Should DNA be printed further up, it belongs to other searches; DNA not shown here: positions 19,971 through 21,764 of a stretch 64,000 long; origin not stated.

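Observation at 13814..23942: Compact, translationally coupled type IV filament (T2SS/MSHA-like) locus with three unassignable components and no peptidase, retraction ATPase or minor-pilin set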

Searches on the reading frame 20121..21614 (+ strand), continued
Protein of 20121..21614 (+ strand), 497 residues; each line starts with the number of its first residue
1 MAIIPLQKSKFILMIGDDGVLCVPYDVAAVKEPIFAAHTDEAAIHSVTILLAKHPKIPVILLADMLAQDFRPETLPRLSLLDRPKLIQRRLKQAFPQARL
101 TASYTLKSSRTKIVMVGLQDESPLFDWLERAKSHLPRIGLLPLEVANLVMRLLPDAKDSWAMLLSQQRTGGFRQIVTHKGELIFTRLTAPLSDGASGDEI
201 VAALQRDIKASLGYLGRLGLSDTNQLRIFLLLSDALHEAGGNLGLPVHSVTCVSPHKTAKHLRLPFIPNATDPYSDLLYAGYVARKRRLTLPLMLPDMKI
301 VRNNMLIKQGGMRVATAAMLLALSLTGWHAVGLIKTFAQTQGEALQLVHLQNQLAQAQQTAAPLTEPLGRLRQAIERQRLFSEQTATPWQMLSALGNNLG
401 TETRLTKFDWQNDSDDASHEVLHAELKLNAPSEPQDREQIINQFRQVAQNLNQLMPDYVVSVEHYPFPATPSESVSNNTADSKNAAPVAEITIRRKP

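Call 60: search_protein_families(library=ncbifam, proteins=[L038:17793-19706:+, L038:6724-8703:+, L038:15427-16593:+, L038:16590-17735:+, L036:578-2590:+, L038:19710-20471:+, L038:20472-21200:+, L038:12900-13622:+, L010:3696-5477:+], max_evalue=0.00001)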
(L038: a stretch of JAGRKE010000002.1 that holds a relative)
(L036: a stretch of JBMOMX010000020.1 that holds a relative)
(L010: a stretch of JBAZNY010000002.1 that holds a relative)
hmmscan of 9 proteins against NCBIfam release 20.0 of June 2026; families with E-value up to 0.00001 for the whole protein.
L038:17793-19706:+ (637 aa): 9 families
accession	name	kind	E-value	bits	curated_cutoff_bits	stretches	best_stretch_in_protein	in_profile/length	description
TIGR02519.1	pilus_MshL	equivalog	1.3e-67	227.9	250.2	1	315-610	2-290/290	pilus (MSHA type) biogenesis protein MshL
TIGR02517.1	type_II_gspD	equivalog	1e-39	136.5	351.35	1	285-615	301-595/600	type II secretion system secretin GspD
TIGR02515.1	IV_pilus_PilQ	subfamily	3.3e-26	92.2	284.35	1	313-609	136-426/428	type IV pilus secretin PilQ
TIGR02516.1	type_III_yscC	equivalog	8.1e-21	74.1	238.45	1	333-611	220-462/463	type III secretion system outer membrane ring subunit SctC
TIGR02520.1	pilus_B_mal_scr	equivalog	1.2e-17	63.7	287.65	1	321-587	246-495/513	PilN family type IVB pilus formation outer membrane protein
NF010083.0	PRK13568.1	equivalog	5.5e-17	61.6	554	1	535-609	342-416/419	DNA uptake porin HofQ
NF042912.1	Amuc_1098_fam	equivalog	4.4e-16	58.1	750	1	486-613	664-799/805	Amuc_1098 family type IV pilus outer membrane protein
NF007851.2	PRK10560.1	exception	8.2e-15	54.5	598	1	542-610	341-409/412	DNA uptake porin HofQ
NF011873.0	PRK15346.1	equivalog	7.8e-14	51.2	524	1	291-610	216-494/499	EscC/YscC/HrcC family type III secretion system outer membrane ring protein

L038:6724-8703:+ (659 aa): 20 families
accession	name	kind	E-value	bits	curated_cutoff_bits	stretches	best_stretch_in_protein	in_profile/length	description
TIGR02538.1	type_IV_pilB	equivalog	6.1e-157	523.6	675.65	1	105-655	2-562/564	type IV-A pilus assembly ATPase PilB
TIGR02533.1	type_II_gspE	equivalog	3.4e-149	497.6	630.25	1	180-654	7-485/486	type II secretion system ATPase GspE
NF053534.1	T4PilAsmATPsTfpB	equivalog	1.4e-121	406.7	850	1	144-655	63-582/584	type IV pilus assembly ATPase TfpB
NF007755.0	PRK10436.1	equivalog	1e-111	373.9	617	1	236-656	67-460/465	type II secretion system protein GspE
NF041000.1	ATPase_ComGA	equivalog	5.9e-67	225.5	300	1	282-545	2-265/267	competence type IV pilus ATPase ComGA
TIGR01420.1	pilT_fam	subfamily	1.1e-49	169.5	319.1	1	281-546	3-269/343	PilT/PilU family type 4a pilus ATPase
TIGR02524.1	dot_icm_DotB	equivalog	4.3e-23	82.1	463.3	1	400-523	124-257/358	Dot/Icm type IV secretion system ATPase DotB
TIGR02525.1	plasmid_TraJ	equivalog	1.2e-21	77.1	368.3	1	375-524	120-271/372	plasmid transfer ATPase TraJ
NF053729.1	c-di-GMP_motif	domain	2.1e-18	65.8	38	1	104-155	1-52/53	cyclic di-GMP-binding domain-containing protein, MshE-related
NF058587.1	archaellum_moto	equivalog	8.4e-16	57.8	550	1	371-522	235-393/527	archaellum flagellar ATPase motor FlaI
TIGR02782.1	TrbB_P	equivalog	5.1e-14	52.3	304.55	1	397-525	124-255/303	P-type conjugative transfer ATPase TrbB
TIGR03819.1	heli_sec_ATPase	hypoth_equivalog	6.2e-14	51.9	373.15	1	329-548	100-323/340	TadA family conjugal transfer-associated ATPase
TIGR02788.1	VirB11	equivalog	4e-12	45.8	249.95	1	412-527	146-267/308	P-type DNA transfer ATPase VirB11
NF008411.1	PRK11234.1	equivalog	7.1e-12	44.5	1170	1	103-222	482-600/723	cyclic di-3',5'-guanylate-activated glycosyltransferase NfrB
NF010407.0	PRK13833.1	subfamily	8.1e-11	41.9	499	1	396-525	131-262/323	conjugal transfer protein TrbB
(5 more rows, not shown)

L038:15427-16593:+ (388 aa): 17 families
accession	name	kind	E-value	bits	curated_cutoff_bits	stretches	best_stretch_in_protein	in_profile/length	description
TIGR01420.1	pilT_fam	subfamily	4.1e-144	480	319.1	1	3-338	2-337/343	PilT/PilU family type 4a pilus ATPase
TIGR02525.1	plasmid_TraJ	equivalog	3.5e-51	174.3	368.3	1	3-338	12-366/372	plasmid transfer ATPase TraJ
TIGR02533.1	type_II_gspE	equivalog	5.7e-48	163.8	630.25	1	6-271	116-381/486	type II secretion system ATPase GspE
NF007755.0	PRK10436.1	equivalog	1.5e-44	152.5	617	1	3-271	89-357/465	type II secretion system protein GspE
TIGR02524.1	dot_icm_DotB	equivalog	2.8e-43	148.5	463.3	1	4-332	7-347/358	Dot/Icm type IV secretion system ATPase DotB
TIGR02538.1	type_IV_pilB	equivalog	1.7e-42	145.8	675.65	1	5-268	187-451/564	type IV-A pilus assembly ATPase PilB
NF041000.1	ATPase_ComGA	equivalog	2e-38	131.9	300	1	6-270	3-266/267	competence type IV pilus ATPase ComGA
NF053534.1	T4PilAsmATPsTfpB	equivalog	2.1e-34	118.9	850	1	6-270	208-473/584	type IV pilus assembly ATPase TfpB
NF058587.1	archaellum_moto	equivalog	1.3e-18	67.1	550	1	126-240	278-393/527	archaellum flagellar ATPase motor FlaI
TIGR02782.1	TrbB_P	equivalog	2.7e-18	66.3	304.55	1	125-265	138-277/303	P-type conjugative transfer ATPase TrbB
TIGR02788.1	VirB11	equivalog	2.2e-16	59.8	249.95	1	122-245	143-267/308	P-type DNA transfer ATPase VirB11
TIGR03819.1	heli_sec_ATPase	hypoth_equivalog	4.2e-16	59.1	373.15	1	122-265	177-324/340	TadA family conjugal transfer-associated ATPase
NF010407.0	PRK13833.1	subfamily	1.1e-14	54.7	499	1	116-265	138-284/323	conjugal transfer protein TrbB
NF010469.0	PRK13894.1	subfamily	1.1e-12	48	508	1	125-241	151-265/320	conjugal transfer ATPase TrbB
NF010425.0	PRK13851.1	equivalog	5e-09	35.5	461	1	123-235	162-275/344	type IV secretion system protein VirB11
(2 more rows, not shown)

L038:16590-17735:+ (381 aa): 18 families
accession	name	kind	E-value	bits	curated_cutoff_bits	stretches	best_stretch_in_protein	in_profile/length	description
TIGR01420.1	pilT_fam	subfamily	2.7e-126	421.5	319.1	1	6-346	2-343/343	PilT/PilU family type 4a pilus ATPase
TIGR02525.1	plasmid_TraJ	equivalog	1.9e-43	148.9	368.3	1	73-337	91-363/372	plasmid transfer ATPase TraJ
NF041000.1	ATPase_ComGA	equivalog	4e-40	137.5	300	1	82-273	80-266/267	competence type IV pilus ATPase ComGA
TIGR02524.1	dot_icm_DotB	equivalog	1.2e-33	116.8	463.3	1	13-306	13-319/358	Dot/Icm type IV secretion system ATPase DotB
TIGR02533.1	type_II_gspE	equivalog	1.4e-31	109.7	630.25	1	116-272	233-379/486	type II secretion system ATPase GspE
TIGR02538.1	type_IV_pilB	equivalog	9.3e-30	103.8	675.65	1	125-271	315-451/564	type IV-A pilus assembly ATPase PilB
NF007755.0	PRK10436.1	equivalog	4.2e-28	98.2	617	1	110-272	204-355/465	type II secretion system protein GspE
NF053534.1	T4PilAsmATPsTfpB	equivalog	1.6e-26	92.9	850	1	117-247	327-453/584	type IV pilus assembly ATPase TfpB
TIGR02788.1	VirB11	equivalog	2.1e-18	66.4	249.95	1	120-251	138-270/308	P-type DNA transfer ATPase VirB11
TIGR02782.1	TrbB_P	equivalog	2.8e-18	66.3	304.55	1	125-253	135-262/303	P-type conjugative transfer ATPase TrbB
NF058587.1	archaellum_moto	equivalog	2.3e-17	62.9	550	1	121-245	270-395/527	archaellum flagellar ATPase motor FlaI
TIGR03819.1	heli_sec_ATPase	hypoth_equivalog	2.5e-16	59.8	373.15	1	114-242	167-296/340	TadA family conjugal transfer-associated ATPase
NF053672.1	bindosome_BasE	exception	2.9e-14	52.7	1000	1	99-256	245-401/512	bindosome assembly system ATPase subunit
NF010469.0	PRK13894.1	subfamily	1.2e-13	51.1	508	1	125-247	148-268/320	conjugal transfer ATPase TrbB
NF010407.0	PRK13833.1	subfamily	8.4e-13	48.4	499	1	122-250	140-266/323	conjugal transfer protein TrbB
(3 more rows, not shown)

L036:578-2590:+ (670 aa): 9 families
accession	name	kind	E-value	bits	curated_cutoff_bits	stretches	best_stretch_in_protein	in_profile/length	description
TIGR02519.1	pilus_MshL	equivalog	2e-63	214.1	250.2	1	355-645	1-290/290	pilus (MSHA type) biogenesis protein MshL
TIGR02517.1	type_II_gspD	equivalog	2.2e-32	112.3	351.35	1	369-650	317-595/600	type II secretion system secretin GspD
TIGR02515.1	IV_pilus_PilQ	subfamily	3.1e-23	82.5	284.35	1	388-645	169-427/428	type IV pilus secretin PilQ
TIGR02516.1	type_III_yscC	equivalog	6.3e-21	74.4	238.45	1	388-646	233-462/463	type III secretion system outer membrane ring subunit SctC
NF042912.1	Amuc_1098_fam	equivalog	8.6e-20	70.4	750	1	525-650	664-801/805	Amuc_1098 family type IV pilus outer membrane protein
NF010083.0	PRK13568.1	equivalog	5.5e-19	68.2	554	1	368-646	167-418/419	DNA uptake porin HofQ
NF007851.2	PRK10560.1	exception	1.2e-15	57.3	598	1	574-645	338-409/412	DNA uptake porin HofQ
NF011873.0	PRK15346.1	equivalog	6.7e-13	48.1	524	1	390-641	270-490/499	EscC/YscC/HrcC family type III secretion system outer membrane ring protein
TIGR02520.1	pilus_B_mal_scr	equivalog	5.9e-10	38.3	287.65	1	376-611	260-484/513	PilN family type IVB pilus formation outer membrane protein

L038:19710-20471:+ (253 aa): 0 families

L038:20472-21200:+ (242 aa): 0 families

L038:12900-13622:+ (240 aa): 183 families (the best 25 are shown)
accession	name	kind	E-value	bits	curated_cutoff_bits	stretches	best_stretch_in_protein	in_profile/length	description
TIGR01188.1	drrA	subfamily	2.7e-39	135.3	312.45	1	15-230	3-221/302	daunorubicin resistance ABC transporter, ATP-binding protein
NF033858.1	ABC2_perm_RbbA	equivalog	2e-37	128.6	1050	1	5-239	266-503/909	ribosome-associated ATPase/putative transporter RbbA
TIGR03740.1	galliderm_ABC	subfamily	3.4e-37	128.3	309.75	1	6-234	1-219/223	lantibiotic protection ABC transporter ATP-binding subunit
TIGR03522.1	GldA_ABC_ATP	equivalog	1e-35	123.7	402.6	1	6-233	3-232/301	gliding motility-associated ABC transporter ATP-binding subunit GldA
TIGR03864.1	PQQ_ABC_ATP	hypoth_equivalog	8.4e-35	120.3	302.25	1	5-235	1-234/236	ABC transporter, ATP-binding subunit, PQQ-dependent alcohol dehydrogenase system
NF010059.0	PRK13536.1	equivalog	2e-33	115.6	549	1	4-223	42-264/342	nodulation factor ABC transporter ATP-binding protein NodI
NF010060.0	PRK13537.1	equivalog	9.9e-32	110.1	521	1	1-223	11-236/314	nodulation factor ABC transporter ATP-binding protein NodI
TIGR01288.1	nodI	equivalog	1.4e-30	106.4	424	1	5-222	4-224/303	nodulation factor ABC transporter ATP-binding protein NodI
TIGR04521.1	ECF_ATPase_2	equivalog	5.3e-30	104.5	330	2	111-224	122-236/279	energy-coupling factor transporter ATPase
NF047565.1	PSM_export_PmtA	equivalog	7.3e-29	100.9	350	1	21-222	17-217/282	phenol-soluble modulin export ABC transporter ATP-binding protein PmtA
TIGR02315.1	ABC_phnC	equivalog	1.1e-27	97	266.1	2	6-76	2-73/243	phosphonate ABC transporter ATP-binding protein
NF010068.0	PRK13548.1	equivalog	1.2e-27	96.7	261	1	5-220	5-230/261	heme ABC transporter ATP-binding protein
NF053840.1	MnTportMntADein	equivalog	1.8e-27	96.5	400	2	128-221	128-220/240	manganese ABC transporter ATP-binding protein MntA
NF011967.0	PRK15439.1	equivalog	2.4e-27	95.5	586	2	116-212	386-482/510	autoinducer 2 ABC transporter ATP-binding protein LsrA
TIGR03410.1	urea_trans_UrtE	equivalog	1.6e-26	93.2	285.8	1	6-222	1-221/230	urea ABC transporter ATP-binding subunit UrtE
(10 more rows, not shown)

L010:3696-5477:+ (593 aa): 9 families
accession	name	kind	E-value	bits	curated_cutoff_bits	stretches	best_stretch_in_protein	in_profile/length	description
TIGR02519.1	pilus_MshL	equivalog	2e-65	220.7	250.2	1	251-544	2-289/290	pilus (MSHA type) biogenesis protein MshL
TIGR02517.1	type_II_gspD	equivalog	4.4e-39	134.4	351.35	1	177-547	262-592/600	type II secretion system secretin GspD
TIGR02515.1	IV_pilus_PilQ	subfamily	3e-27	95.7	284.35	2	355-540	268-422/428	type IV pilus secretin PilQ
TIGR02516.1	type_III_yscC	equivalog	5.3e-22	78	238.45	1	263-545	214-461/463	type III secretion system outer membrane ring subunit SctC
TIGR02520.1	pilus_B_mal_scr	equivalog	9e-18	64.1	287.65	1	182-539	173-508/513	PilN family type IVB pilus formation outer membrane protein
NF011873.0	PRK15346.1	equivalog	1.1e-17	63.9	524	1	241-545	229-494/499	EscC/YscC/HrcC family type III secretion system outer membrane ring protein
NF042912.1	Amuc_1098_fam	equivalog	1.2e-17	63.3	750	1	396-546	637-797/805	Amuc_1098 family type IV pilus outer membrane protein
NF010083.0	PRK13568.1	equivalog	1.4e-15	57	554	1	428-541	301-413/419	DNA uptake porin HofQ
NF007851.2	PRK10560.1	exception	3.3e-13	49.2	598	1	478-542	342-406/412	DNA uptake porin HofQ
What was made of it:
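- Related loci carry PilT and PilU, a hallmark of retractile pili (call 60).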

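Call 66: search_protein_families(library=pfam, proteins=[L007:1237-1764:+, L007:1916-2845:+, L007:2842-3588:+, L009:208-1398:+, L007:17187-19574:-, L007:17373-18026:+, L036:6024-6821:+, L036:2460-3380:+], max_evalue=0.01)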
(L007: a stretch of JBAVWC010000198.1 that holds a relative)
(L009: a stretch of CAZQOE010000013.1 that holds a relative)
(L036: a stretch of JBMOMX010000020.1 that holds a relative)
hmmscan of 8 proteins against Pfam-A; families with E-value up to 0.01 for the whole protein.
L007:1237-1764:+ (175 aa): 1 family
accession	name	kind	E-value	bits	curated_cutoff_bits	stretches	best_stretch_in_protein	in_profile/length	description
PF01327.26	Pep_deformylase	-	2.2e-49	167.5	22.8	1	6-156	4-155/156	Polypeptide deformylase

L007:1916-2845:+ (309 aa): 2 families
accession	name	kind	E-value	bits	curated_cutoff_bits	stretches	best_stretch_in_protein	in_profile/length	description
PF00551.24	Formyl_trans_N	-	6.9e-48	163.2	26.1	1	8-186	2-181/181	Formyl transferase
PF02911.23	Formyl_trans_C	-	8.2e-24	84.1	21.1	1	209-301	1-99/100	Formyl transferase, C-terminal domain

L007:2842-3588:+ (248 aa): 1 family
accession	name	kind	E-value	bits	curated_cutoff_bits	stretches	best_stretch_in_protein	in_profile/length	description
PF01416.25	PseudoU_synth_1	-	2.6e-39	134.5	23.3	2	144-246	1-108/108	tRNA pseudouridine synthase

L009:208-1398:+ (396 aa): 1 family
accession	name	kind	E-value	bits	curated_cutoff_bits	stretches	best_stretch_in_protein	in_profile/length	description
PF02646.22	RmuC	-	4.2e-82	276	26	1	77-366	2-289/291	RmuC family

L007:17187-19574:- (795 aa): 5 families
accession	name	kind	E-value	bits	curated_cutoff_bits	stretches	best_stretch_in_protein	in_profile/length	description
PF02737.24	3HCDH_N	-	3.1e-42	144.9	22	1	24-208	1-180/180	3-hydroxyacyl-CoA dehydrogenase, NAD binding domain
PF00725.27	3HCDH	-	4.2e-23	82.1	22.1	2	210-311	1-96/97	3-hydroxyacyl-CoA dehydrogenase, C-terminal domain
PF00378.25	ECH_1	-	8.8e-11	42.1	27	1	492-637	7-148/251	Enoyl-CoA hydratase/isomerase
PF03446.21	NAD_binding_2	-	0.0011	19.4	21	1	24-54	1-31/161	NAD binding domain of 6-phosphogluconate dehydrogenase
PF16113.10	ECH_2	-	0.0016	18.5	27.2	1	499-632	11-142/335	Enoyl-CoA hydratase/isomerase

L007:17373-18026:+ (217 aa): 0 families

L036:6024-6821:+ (265 aa): 0 families

L036:2460-3380:+ (306 aa): 0 families

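Call 87: search_protein_families(library=pfam, proteins=[L021:12519-13409:-], max_evalue=0.01)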
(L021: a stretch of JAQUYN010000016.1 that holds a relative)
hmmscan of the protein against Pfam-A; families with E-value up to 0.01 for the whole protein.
L021:12519-13409:- (296 aa): 9 families
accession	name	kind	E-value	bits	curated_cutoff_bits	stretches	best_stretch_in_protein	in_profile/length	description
PF13401.12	AAA_22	-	6.4e-25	88.4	27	1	43-172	4-130/130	AAA domain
PF13191.12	AAA_16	-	1.4e-08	35.8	32.6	1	28-154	8-162/167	AAA ATPase domain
PF00004.35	AAA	-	1.8e-05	25.6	21.2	1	49-185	3-128/131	ATPase family associated with various cellular activities (AAA)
PF13604.12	AAA_30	-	0.00019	21.6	27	1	35-157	9-119/191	AAA domain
PF12775.13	AAA_7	-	0.00055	19.9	25.8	1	20-104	10-93/181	P-loop containing dynein motor region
PF13245.12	AAA_19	-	0.0011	19.6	25.1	1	44-161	11-121/134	AAA domain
PF20720.3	nSTAND3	-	0.0019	18.4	27.2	1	40-84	13-57/155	Novel STAND NTPase 3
PF09848.15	SLFN-g3_helicase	-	0.0053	16.5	24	1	49-138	6-93/354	Schlafen group 3, DNA/RNA helicase domain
PF25199.1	nSTAND_NTPase5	-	0.0092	16.3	34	0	29-151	25-123/145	Novel STAND NTPase 5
